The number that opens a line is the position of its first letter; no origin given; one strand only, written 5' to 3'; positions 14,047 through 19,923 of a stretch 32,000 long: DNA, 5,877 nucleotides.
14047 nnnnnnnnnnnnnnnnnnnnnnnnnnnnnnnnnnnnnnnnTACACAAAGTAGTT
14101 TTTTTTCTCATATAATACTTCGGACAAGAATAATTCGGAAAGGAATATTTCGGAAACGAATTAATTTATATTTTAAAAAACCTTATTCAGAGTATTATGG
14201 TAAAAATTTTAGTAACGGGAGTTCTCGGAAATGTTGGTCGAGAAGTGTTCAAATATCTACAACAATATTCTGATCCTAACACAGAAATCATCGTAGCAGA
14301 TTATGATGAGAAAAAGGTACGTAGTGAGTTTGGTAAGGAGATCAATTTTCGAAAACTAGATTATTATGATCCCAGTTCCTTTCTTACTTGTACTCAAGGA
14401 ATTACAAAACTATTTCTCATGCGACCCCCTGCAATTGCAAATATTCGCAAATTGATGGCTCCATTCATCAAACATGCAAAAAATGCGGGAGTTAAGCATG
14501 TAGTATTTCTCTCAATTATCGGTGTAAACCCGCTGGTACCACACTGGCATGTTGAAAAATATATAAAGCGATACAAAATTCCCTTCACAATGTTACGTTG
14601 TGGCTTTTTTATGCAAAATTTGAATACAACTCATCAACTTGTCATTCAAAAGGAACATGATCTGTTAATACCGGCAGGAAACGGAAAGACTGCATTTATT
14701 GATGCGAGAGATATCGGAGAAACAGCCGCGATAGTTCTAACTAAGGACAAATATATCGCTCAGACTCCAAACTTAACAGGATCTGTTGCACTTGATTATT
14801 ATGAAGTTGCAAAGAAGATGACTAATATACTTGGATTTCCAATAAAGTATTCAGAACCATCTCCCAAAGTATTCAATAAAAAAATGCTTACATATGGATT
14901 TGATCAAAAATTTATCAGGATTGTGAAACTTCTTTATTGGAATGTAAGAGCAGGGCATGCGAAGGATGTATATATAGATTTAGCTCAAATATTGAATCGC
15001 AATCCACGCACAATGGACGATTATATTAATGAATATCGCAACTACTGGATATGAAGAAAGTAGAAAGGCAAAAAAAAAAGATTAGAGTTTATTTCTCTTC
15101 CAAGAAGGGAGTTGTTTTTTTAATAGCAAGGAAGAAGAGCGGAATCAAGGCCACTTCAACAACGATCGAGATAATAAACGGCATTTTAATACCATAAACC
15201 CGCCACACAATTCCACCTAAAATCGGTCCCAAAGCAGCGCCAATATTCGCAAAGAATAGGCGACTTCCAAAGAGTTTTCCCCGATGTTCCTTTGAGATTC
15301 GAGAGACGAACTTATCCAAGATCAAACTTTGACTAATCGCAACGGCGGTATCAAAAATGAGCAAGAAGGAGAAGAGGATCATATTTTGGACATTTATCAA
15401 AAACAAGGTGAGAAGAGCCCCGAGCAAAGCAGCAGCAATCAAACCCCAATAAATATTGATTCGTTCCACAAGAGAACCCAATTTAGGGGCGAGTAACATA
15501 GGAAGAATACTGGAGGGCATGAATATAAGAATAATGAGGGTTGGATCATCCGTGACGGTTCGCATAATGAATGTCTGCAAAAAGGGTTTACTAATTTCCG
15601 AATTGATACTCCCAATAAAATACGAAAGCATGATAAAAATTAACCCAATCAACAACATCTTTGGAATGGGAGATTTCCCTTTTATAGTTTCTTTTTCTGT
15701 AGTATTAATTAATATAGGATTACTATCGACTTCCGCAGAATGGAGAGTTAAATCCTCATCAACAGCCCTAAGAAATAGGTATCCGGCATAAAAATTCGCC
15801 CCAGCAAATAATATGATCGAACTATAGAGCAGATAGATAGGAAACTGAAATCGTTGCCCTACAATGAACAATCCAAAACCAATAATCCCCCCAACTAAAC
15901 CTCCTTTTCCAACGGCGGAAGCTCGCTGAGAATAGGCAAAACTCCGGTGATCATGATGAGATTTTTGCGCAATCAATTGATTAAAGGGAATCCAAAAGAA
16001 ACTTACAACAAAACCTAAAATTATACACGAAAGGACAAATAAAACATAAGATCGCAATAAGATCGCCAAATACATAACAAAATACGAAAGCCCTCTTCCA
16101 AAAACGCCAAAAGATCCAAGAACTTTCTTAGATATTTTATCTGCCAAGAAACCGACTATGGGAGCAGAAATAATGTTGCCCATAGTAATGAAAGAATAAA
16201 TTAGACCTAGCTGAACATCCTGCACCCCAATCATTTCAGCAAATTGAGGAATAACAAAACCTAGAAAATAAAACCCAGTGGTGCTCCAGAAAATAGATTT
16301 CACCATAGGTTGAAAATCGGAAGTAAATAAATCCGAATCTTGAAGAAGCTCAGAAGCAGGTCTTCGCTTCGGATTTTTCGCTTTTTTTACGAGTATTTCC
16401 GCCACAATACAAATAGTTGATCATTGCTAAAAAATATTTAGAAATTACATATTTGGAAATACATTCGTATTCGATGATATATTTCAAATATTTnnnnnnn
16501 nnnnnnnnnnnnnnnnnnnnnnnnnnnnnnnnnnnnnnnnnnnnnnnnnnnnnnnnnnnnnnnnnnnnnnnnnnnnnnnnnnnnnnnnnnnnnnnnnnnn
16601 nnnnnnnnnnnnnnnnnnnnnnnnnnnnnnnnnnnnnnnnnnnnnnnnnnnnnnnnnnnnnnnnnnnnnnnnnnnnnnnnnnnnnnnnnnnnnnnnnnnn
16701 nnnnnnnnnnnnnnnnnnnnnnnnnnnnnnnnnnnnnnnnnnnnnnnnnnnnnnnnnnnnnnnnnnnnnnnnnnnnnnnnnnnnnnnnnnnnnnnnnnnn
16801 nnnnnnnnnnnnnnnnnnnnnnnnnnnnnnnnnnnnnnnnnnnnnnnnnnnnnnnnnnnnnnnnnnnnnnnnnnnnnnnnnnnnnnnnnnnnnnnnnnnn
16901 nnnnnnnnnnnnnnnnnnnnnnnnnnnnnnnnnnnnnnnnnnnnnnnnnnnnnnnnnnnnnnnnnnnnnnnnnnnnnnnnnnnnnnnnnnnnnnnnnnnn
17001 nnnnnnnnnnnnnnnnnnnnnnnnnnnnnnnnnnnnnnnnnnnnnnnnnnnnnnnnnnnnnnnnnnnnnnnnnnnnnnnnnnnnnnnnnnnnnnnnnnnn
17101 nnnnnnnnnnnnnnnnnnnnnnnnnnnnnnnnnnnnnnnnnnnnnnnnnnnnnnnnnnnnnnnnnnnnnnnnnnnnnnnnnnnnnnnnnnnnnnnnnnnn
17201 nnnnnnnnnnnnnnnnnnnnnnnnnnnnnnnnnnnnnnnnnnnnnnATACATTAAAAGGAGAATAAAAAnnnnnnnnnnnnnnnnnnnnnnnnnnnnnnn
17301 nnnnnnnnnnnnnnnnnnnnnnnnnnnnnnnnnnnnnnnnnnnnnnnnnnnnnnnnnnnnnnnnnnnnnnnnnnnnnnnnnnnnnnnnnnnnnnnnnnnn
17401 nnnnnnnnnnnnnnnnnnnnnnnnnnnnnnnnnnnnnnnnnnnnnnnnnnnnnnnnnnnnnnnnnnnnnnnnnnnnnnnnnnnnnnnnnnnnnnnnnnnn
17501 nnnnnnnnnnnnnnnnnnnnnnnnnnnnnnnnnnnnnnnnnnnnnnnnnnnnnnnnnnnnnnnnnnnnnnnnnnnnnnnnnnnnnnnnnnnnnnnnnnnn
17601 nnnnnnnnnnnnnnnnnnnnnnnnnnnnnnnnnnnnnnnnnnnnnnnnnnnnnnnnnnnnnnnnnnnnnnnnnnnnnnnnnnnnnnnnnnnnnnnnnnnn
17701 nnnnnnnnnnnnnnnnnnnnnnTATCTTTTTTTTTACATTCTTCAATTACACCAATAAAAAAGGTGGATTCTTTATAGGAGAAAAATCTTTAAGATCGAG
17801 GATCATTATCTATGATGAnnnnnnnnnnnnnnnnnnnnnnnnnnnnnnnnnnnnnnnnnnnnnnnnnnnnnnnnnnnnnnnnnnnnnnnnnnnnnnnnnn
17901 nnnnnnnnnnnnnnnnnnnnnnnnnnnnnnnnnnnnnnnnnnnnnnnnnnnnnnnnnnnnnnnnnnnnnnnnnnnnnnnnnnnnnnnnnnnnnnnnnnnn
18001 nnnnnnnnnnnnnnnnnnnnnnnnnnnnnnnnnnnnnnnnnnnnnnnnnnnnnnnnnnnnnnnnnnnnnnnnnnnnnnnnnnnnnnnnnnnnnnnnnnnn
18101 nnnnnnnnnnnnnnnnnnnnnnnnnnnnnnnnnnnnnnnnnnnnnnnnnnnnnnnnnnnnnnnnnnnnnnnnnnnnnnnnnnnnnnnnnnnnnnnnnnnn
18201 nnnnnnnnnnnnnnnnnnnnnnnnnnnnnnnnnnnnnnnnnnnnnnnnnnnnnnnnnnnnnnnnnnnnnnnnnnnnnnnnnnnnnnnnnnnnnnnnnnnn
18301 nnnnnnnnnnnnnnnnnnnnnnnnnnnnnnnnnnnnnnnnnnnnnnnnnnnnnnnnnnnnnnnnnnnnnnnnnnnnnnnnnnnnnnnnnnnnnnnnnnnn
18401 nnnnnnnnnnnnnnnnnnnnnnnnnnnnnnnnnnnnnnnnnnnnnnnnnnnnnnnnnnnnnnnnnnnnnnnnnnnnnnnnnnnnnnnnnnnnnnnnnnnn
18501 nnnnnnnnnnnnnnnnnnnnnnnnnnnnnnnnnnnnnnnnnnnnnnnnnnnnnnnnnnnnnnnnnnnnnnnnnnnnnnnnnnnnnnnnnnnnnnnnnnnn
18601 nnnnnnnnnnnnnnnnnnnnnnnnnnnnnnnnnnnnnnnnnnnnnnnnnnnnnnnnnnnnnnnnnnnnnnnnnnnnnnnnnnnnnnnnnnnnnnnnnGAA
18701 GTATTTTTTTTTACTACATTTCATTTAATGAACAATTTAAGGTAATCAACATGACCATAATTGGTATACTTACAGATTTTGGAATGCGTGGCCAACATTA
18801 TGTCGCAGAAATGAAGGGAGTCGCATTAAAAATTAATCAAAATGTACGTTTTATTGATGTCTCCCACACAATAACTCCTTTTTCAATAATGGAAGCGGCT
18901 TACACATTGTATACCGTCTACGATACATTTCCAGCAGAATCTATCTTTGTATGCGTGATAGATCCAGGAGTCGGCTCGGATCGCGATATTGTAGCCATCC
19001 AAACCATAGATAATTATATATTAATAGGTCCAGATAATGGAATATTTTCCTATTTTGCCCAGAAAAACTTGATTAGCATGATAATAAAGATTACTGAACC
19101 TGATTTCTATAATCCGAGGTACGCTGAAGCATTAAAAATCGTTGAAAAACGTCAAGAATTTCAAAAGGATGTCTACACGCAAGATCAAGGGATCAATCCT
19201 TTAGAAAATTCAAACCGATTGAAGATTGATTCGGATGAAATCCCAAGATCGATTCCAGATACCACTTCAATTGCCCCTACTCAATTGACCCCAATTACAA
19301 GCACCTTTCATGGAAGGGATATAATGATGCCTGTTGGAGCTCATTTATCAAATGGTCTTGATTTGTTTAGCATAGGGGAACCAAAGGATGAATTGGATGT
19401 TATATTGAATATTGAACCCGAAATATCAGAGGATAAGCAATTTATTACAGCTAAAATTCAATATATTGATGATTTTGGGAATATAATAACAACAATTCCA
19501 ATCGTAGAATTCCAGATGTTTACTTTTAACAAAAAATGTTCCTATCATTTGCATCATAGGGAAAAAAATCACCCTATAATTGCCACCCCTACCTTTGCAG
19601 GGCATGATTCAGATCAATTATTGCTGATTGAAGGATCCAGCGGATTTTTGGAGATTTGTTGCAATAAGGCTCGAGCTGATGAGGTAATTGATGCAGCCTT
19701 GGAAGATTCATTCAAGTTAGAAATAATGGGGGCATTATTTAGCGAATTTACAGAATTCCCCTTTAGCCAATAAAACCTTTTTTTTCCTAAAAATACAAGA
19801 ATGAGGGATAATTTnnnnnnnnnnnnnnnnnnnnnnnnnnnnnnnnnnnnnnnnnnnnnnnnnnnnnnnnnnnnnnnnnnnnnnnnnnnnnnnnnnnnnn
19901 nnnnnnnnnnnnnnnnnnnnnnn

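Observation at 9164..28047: Recurrent pattern: cargo genes flanked by same-orientation duplicates of a host gene's 3' end, three times in 19 kb, with no recombinase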

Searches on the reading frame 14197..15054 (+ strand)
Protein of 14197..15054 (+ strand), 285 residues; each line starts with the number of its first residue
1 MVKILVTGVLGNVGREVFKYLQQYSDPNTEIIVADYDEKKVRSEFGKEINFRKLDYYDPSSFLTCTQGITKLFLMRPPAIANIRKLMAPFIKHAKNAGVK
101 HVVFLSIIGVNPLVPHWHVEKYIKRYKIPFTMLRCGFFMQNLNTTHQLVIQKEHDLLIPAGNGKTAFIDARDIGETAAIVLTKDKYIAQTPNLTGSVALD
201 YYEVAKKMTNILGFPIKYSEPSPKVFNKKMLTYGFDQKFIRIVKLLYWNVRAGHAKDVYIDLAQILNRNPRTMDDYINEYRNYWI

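Call 6: search_protein_families(library=pfam, proteins=[window:14197-15054:+], max_evalue=0.01)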
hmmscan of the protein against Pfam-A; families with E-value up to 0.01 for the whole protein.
window:14197-15054:+ (285 aa): 4 families
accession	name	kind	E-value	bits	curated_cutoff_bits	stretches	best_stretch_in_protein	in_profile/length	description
PF05368.20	NmrA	-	8.6e-15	55.5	27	1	3-239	4-260/298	NmrA-like family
PF13460.12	NAD_binding_10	-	2.9e-05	24.4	27.2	1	10-152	3-159/184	NAD(P)H-binding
PF01370.27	Epimerase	-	0.00061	19.7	20.9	0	4-62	1-56/240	NAD dependent epimerase/dehydratase family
PF03435.24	Sacchrp_dh_NADP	-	0.0012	19.6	25.1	1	4-63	1-62/129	Saccharopine dehydrogenase NADP binding domain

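Call 15: find_encoding_contigs(protein=window:14197-15054:+, flank=10000, max_places=10)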
Protein window:14197-15054:+ (285 aa): 1 contig read that carries it; 1 place shown.
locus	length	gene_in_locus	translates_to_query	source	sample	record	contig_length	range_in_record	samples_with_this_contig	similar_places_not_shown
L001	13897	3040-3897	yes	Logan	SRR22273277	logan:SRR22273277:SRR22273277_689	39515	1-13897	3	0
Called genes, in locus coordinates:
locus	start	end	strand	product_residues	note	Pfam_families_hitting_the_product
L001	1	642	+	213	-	?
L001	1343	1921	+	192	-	PF00300:His_Phos_1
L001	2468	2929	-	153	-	PF22381:Staph_reg_Sar_Rot, PF01047:MarR, PF12802:MarR_2, PF13412:HTH_24 (weak)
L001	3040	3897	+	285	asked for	PF05368:NmrA, PF13460:NAD_binding_10 (faint)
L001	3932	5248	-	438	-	PF07690:MFS_1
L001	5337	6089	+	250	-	-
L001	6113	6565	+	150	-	-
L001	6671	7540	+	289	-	-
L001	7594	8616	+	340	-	PF01887:SAM_HAT_N, PF20257:SAM_HAT_C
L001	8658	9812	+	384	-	PF01467:CTP_transf_like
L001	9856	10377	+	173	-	PF02464:CinA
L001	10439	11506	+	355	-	PF01137:RTC, PF05189:RTC_insert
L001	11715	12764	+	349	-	-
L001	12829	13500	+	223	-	-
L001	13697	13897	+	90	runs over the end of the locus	PF01199:Ribosomal_L34e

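Call 66: search_protein_families(library=phrogs, proteins=[window:14197-15054:+], max_evalue=0.001)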
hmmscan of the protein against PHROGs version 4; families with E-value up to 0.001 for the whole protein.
window:14197-15054:+ (285 aa): 2 families
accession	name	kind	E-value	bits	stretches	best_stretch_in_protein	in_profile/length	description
phrog_21708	-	unknown function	4.6e-06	27.8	1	117-278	33-196/202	-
phrog_540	-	DNA, RNA and nucleotide metabolism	0.00043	19.8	0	1-59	292-343/715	nucleotide-sugar epimerase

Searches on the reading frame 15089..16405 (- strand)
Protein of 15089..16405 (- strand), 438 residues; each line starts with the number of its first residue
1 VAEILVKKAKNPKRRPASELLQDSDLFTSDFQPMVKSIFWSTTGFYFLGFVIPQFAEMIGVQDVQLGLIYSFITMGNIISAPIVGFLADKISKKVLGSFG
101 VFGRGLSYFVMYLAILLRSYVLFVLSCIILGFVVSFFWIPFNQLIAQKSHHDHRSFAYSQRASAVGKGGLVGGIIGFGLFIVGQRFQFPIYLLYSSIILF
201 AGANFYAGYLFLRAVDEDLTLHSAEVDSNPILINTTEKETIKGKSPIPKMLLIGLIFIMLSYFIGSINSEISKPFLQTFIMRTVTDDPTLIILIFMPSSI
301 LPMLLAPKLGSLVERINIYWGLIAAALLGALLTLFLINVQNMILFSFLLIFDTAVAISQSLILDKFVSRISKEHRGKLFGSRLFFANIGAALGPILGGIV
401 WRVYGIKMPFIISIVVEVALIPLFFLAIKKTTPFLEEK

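Call 6: search_protein_families(library=pfam, proteins=[window:15089-16405:-], max_evalue=0.01)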
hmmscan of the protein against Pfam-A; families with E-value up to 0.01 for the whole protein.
window:15089-16405:- (438 aa): 2 families
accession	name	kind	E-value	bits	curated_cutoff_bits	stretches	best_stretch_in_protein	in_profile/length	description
PF07690.21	MFS_1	-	1.9e-27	96.5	33.4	2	38-360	5-313/347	Major Facilitator Superfamily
PF00083.30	Sugar_tr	-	3e-05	23.5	22.3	1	62-198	44-180/452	Sugar (and other) transporter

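Call 36: find_homologous_proteins(query=window:15089-16405:-, max_evalue=1e-20)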
Query window:15089-16405:- (438 aa): 56 proteins with E <= 1e-20 among 8000 candidates.
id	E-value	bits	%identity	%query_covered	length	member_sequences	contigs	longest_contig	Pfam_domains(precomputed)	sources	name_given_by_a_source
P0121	1.4e-276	935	100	100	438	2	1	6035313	PF07690.22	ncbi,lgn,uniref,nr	ncbi:hypothetical protein NEF87_001840 [Candidatus Lokiarchaeum ossiferum]|uniref:Major facilitator 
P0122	1.6e-268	909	97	100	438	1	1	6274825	PF13347.13,PF00083.31,PF07690.22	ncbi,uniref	ncbi:MFS transporter [Candidatus Lokiarchaeum ossiferum]|uniref:MFS transporter n=1 Tax=Candidatus L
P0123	2.0e-206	704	73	100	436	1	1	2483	PF13347.13,PF00083.31,PF12832.14,PF07690.22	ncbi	-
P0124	2.9e-139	483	51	97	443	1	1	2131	PF07690.22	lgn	-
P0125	3.3e-138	479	51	95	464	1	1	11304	PF00083.31,PF07690.22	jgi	jgi:MFS family permease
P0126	3.3e-95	338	43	95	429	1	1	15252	PF13347.13,PF00083.31,PF12832.14,PF07690.22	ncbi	ncbi:MAG: MFS transporter [Promethearchaeota archaeon]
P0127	3.9e-95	337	42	95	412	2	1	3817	PF00083.31,PF07690.22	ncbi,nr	ncbi:MAG: MFS transporter [Candidatus Heimdallarchaeota archaeon]|nr:MFS transporter [Candidatus Hei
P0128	4.1e-93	331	41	96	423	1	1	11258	PF07690.22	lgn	-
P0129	4.2e-93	331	43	99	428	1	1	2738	PF00083.31,PF12832.14,PF07690.22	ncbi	ncbi:MAG: MFS transporter [Promethearchaeota archaeon]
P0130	1.1e-92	329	44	94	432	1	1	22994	PF00083.31,PF12832.14,PF07690.22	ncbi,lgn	ncbi:MAG: MFS transporter [Promethearchaeota archaeon]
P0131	1.6e-90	322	40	95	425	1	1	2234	PF07690.22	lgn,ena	-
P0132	1.9e-90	322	42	92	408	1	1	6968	PF00083.31,PF12832.14,PF07690.22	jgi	-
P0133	5.8e-89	317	41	95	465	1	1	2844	PF00083.31,PF12832.14,PF07690.22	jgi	-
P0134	1.4e-88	316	40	95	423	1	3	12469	PF00083.31,PF12832.14,PF07690.22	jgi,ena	jgi:MFS family permease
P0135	2.1e-88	315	41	94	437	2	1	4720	PF00083.31,PF07690.22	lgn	-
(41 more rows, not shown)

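Call 37: find_encoding_contigs(protein=P0122, flank=10000, max_places=5)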
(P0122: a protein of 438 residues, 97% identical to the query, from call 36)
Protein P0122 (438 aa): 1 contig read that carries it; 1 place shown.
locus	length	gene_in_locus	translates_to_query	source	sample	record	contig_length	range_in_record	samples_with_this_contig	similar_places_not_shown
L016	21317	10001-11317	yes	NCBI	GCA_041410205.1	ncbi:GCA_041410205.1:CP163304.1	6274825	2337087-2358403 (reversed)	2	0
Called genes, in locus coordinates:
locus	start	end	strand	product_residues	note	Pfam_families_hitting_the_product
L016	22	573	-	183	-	PF02224:Cytidylate_kin (faint), PF13189:Cytidylate_kin2, PF13207:AAA_17, PF13238:AAA_18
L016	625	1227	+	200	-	PF00702:Hydrolase, PF13419:HAD_2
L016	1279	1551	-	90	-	PF01199:Ribosomal_L34e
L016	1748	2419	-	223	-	-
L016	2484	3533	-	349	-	-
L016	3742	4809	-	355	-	PF01137:RTC, PF05189:RTC_insert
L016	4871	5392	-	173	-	PF02464:CinA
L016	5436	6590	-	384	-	PF01467:CTP_transf_like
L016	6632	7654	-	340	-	PF01887:SAM_HAT_N, PF20257:SAM_HAT_C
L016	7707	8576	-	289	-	-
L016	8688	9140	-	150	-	-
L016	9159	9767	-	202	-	-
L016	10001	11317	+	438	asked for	PF00083:Sugar_tr (weak), PF07690:MFS_1, PF13347:MFS_2 (faint), PF07690:MFS_1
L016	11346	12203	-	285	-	PF05368:NmrA, PF13460:NAD_binding_10 (faint)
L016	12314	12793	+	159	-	PF22381:Staph_reg_Sar_Rot, PF01047:MarR, PF12802:MarR_2, PF13412:HTH_24 (weak)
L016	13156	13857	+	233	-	-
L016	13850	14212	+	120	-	PF13601:HTH_34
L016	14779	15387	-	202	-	PF00025:Arf, PF00071:Ras, PF08477:Roc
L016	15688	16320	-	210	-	PF00300:His_Phos_1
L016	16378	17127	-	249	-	-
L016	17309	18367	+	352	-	PF01070:FMN_dh, PF03060:NMO (weak), PF01180:DHO_dh (faint), PF05690:ThiG (faint), PF01645:Glu_synthase (weak)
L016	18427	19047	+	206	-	PF14196:ATC_hydrolase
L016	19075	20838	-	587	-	PF05448:AXE1 (faint), PF02129:Peptidase_S15, PF00561:Abhydrolase_1 (weak), PF12146:Hydrolase_4, PF12697:Abhydrolase_6 (faint), PF00326:Peptidase_S9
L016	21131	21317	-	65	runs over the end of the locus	-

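Call 38: find_encoding_contigs(protein=P0123, flank=10000, max_places=3)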
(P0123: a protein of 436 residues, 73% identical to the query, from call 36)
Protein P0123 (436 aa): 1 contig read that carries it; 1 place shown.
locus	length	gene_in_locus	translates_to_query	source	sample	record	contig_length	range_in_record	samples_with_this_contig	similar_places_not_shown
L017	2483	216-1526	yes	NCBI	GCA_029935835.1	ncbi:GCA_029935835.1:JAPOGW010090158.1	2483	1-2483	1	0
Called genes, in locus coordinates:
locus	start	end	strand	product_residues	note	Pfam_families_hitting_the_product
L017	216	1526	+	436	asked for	PF00083:Sugar_tr (weak), PF07690:MFS_1, PF12832:MFS_1_like, PF13347:MFS_2, PF07690:MFS_1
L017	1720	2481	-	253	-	?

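Call 66: search_protein_families(library=phrogs, proteins=[L016:13156-13857:+, L016:13841-14212:+, L016:16378-17145:-], max_evalue=0.001)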
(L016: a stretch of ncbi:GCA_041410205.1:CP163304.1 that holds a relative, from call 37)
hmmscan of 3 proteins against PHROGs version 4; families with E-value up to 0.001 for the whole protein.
L016:13156-13857:+ (233 aa): 0 families

L016:13841-14212:+ (123 aa): 2 families
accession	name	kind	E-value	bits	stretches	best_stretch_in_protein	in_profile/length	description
phrog_11195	-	unknown function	0.00048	20.6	1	33-106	20-92/122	-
phrog_1368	-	transcription regulation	0.00081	20.2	1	40-121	14-97/101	transcriptional regulator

L016:16378-17145:- (255 aa): 0 families

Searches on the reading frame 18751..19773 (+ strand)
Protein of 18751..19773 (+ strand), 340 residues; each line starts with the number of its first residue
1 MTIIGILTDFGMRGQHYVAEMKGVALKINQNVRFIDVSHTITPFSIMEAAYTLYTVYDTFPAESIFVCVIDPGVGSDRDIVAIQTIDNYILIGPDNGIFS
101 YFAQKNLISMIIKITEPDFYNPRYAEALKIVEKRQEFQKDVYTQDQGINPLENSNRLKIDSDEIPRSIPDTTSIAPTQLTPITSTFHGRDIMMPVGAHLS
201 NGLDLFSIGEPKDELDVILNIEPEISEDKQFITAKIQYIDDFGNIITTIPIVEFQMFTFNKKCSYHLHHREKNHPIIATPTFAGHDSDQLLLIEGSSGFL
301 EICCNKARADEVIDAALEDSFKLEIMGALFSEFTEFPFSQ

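Call 16: find_related_loci(query=window:18751-19773:+, collection=genome_contigs, flank=10000)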
Query window:18751-19773:+ (340 aa) in genome_contigs; peptide patterns used: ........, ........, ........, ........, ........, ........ (x = any residue, [..] = any of these).
47 stretches matched a pattern; 9 encode a relative of the query (tblastn E <= 1e-3); 9 distinct loci.
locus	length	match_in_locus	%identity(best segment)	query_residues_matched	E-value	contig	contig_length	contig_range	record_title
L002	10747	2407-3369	53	1-334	1e-108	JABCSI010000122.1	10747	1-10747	MAG: Promethearchaeota archaeon isolate HM1_B6_4 NODE_3777_length_10747_cov_0.553107, whole genome shotgun sequence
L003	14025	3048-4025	51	1-334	1e-105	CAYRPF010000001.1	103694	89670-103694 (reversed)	MAG TPA_asm: uncultured archaeon isolate binchicken_co256_1 genome assembly, contig: NODE_101_length_103694_cov_7.500680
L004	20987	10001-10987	50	1-333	3e-104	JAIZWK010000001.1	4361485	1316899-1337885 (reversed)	MAG: Candidatus Harpocratesius repetitus isolate FW102 FWG169_LokiFW102v12_contig001_4361485bp, whole genome shotgun seq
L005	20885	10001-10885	52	1-326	6e-103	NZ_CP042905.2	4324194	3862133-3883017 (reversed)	Promethearchaeum syntrophicum strain MK-D1 chromosome, complete genome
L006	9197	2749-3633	51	1-326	6e-101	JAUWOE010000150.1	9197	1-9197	MAG: Promethearchaeum sp. isolate CSMAG_2442 CSMAG_2442_k141_956003_length_9197_cov_8.0000, whole genome shotgun sequenc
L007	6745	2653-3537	49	1-326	5e-99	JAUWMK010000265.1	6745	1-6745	MAG: Promethearchaeum sp. isolate CSMAG_2396 CSMAG_2396_k141_1145366_length_6745_cov_7.9767, whole genome shotgun sequen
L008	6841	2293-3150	51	1-326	8e-98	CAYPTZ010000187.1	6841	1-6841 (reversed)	MAG TPA_asm: uncultured archaeon isolate binchicken_co116_149 genome assembly, contig: NODE_13368_length_6841_cov_4.0663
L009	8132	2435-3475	47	1-319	5e-89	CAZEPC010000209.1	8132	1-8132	MAG TPA_asm: uncultured archaeon isolate binchicken_co13_463 genome assembly, contig: NODE_14658_length_8132_cov_4.71387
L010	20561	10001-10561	32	3-249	1e-31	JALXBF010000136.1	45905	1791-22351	MAG: Planctomycetota bacterium isolate T2_metabat2_scaf2bin.078 T2_NODE_456_length_45905_cov_7.002097, whole genome shot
